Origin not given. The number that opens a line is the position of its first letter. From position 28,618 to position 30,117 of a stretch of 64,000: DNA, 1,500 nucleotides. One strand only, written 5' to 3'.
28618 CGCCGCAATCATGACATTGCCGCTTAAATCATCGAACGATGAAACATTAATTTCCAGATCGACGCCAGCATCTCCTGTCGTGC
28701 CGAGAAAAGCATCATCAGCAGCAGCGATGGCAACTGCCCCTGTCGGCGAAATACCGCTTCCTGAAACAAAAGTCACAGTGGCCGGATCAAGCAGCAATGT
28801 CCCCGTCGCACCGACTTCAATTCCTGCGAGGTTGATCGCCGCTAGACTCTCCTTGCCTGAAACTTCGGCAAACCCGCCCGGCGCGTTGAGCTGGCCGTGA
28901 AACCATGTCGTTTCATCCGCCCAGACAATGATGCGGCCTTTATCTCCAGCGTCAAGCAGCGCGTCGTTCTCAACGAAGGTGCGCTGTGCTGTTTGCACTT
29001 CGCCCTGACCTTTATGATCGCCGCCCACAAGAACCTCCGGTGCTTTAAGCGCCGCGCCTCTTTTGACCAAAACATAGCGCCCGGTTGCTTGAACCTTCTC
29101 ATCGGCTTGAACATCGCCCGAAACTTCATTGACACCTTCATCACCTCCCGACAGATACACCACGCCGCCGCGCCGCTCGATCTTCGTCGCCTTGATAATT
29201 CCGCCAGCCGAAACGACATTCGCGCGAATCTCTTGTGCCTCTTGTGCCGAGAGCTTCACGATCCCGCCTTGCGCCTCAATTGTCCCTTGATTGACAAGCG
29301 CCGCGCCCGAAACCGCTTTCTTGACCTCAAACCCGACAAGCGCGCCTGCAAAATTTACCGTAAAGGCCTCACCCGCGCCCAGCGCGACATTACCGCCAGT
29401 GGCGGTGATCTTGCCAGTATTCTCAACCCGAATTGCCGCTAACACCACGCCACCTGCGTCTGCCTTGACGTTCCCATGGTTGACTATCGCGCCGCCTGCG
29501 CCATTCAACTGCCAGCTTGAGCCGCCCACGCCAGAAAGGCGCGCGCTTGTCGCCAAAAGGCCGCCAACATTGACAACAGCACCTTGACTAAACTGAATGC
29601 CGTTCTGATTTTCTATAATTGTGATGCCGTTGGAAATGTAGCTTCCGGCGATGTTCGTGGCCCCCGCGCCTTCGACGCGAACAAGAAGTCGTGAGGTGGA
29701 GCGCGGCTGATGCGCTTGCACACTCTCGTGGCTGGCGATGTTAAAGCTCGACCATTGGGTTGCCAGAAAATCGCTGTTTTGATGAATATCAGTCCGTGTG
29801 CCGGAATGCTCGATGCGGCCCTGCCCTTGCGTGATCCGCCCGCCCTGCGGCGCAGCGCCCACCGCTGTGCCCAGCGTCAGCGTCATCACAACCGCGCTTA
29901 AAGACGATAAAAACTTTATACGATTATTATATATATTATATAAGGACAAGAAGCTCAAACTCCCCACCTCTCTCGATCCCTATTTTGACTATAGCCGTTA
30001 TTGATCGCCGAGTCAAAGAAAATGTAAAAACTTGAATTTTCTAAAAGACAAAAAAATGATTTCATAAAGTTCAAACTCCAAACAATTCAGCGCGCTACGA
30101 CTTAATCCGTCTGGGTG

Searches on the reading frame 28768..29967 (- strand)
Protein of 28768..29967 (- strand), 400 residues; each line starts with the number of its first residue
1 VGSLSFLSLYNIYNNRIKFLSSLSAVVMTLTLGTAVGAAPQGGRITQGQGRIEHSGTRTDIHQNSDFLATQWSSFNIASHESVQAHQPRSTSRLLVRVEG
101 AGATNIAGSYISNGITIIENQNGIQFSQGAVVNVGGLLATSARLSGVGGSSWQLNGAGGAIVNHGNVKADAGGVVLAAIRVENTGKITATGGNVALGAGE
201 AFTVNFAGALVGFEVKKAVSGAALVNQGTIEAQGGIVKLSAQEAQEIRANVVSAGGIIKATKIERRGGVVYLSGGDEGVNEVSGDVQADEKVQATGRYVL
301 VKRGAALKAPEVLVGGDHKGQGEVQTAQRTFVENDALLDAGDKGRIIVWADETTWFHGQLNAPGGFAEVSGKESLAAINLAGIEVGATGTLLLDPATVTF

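Call 30: find_related_loci(query=A2, collection=genome_contigs, flank=10000)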
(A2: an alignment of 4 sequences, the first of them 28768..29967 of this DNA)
Query A2 (400 aa) in genome_contigs; peptide patterns used: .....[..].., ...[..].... (x = any residue, [..] = any of these).
93 stretches matched a pattern; 2 encode a relative of the query (tblastn E <= 1e-3); 2 distinct loci.
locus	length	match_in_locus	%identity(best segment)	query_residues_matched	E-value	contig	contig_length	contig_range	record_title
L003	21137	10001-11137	65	19-398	7e-164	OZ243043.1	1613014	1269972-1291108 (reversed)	MAG: Alphaproteobacteria bacterium isolate 66b0c868-fd97-4540-bf87-dd06cb01c8a4 genome assembly, chromosome: 1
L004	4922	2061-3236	35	16-400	5e-53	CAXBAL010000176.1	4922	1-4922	MAG TPA_asm: uncultured Micavibrio sp. isolate ERR599361_binner12_Refined_56 genome assembly, contig: ERZ2772603.5590, w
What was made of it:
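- Tried and rejected: It rests only on TPS-domain relatives: an Alphaproteobacteria MAG at 65% identity and a Micavibrio MAG at 35% (call 30).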

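Call 45: search_protein_families(library=pfam, proteins=[L003:3194-6013:+, L003:6935-9019:+, L003:9026-9820:-, L003:6050-6835:-, L003:9980-12715:+, L003:14784-15977:-], max_evalue=0.001)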
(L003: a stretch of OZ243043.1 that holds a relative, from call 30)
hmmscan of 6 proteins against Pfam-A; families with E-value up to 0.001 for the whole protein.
L003:3194-6013:+ (939 aa): 5 families
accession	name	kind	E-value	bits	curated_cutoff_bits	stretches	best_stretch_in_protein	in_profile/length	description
PF02384.22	N6_Mtase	-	1e-46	160.1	20.4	1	259-562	3-303/311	N-6 DNA Methylase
PF01420.25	Methylase_S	-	3.1e-19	70.3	22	2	747-911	2-154/168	Type I restriction modification DNA specificity domain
PF01170.24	UPF0020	-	2.7e-12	47.2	22.3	1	292-404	18-145/197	RMKL-like, methyltransferase domain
PF04313.20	HSDR_N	-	1.5e-06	28.7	25.1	1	38-90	126-185/198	Type I restriction enzyme R protein N terminus (HSDR_N)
PF13588.12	HSDR_N_2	-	0.00048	20.6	25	0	37-97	36-96/110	Type I restriction enzyme R protein N terminus (HSDR_N)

L003:6935-9019:+ (694 aa): 3 families
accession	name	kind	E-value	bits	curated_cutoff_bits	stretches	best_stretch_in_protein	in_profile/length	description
PF02683.22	DsbD_TM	-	3.9e-12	46.4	27.1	1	294-510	2-215/219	Cytochrome C biogenesis protein transmembrane domain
PF11412.14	DsbD_N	-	1.4e-11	44.9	25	1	51-143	22-111/119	Thiol:disulfide interchange protein DsbD, N-terminal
PF13899.12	Thioredoxin_7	-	7.6e-11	42.4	27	1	578-662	2-81/83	Thioredoxin-like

L003:9026-9820:- (264 aa): 1 family
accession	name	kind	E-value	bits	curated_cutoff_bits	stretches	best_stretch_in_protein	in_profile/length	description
PF04784.19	DUF547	-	5.2e-28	98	27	1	91-200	2-125/125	Protein of unknown function, DUF547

L003:6050-6835:- (261 aa): 6 families
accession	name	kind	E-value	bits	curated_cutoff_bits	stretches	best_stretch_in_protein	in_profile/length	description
PF00106.31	adh_short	-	6.8e-54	182.7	26.6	1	15-206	1-190/195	short chain dehydrogenase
PF13561.12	adh_short_C2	-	1.6e-53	182.1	27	1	21-255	1-234/236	Enoyl-(Acyl carrier protein) reductase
PF08659.16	KR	-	1.7e-14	54.6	22.6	1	16-132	2-121/180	KR domain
PF01370.27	Epimerase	-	9.3e-08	32.2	20.9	1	17-132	1-100/240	NAD dependent epimerase/dehydratase family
PF16363.11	GDP_Man_Dehyd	-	3.4e-07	30.5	27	1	18-87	1-75/332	GDP-mannose 4,6 dehydratase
PF23441.1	SDR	-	6.2e-06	26.2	27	1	12-215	5-211/258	SDR-like rossmann domain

L003:9980-12715:+ (911 aa): 1 family
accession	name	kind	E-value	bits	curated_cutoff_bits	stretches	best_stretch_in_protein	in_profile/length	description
PF05860.19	TPS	-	4.7e-17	63.2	33.5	1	29-266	4-242/252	TPS secretion domain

L003:14784-15977:- (397 aa): 0 families
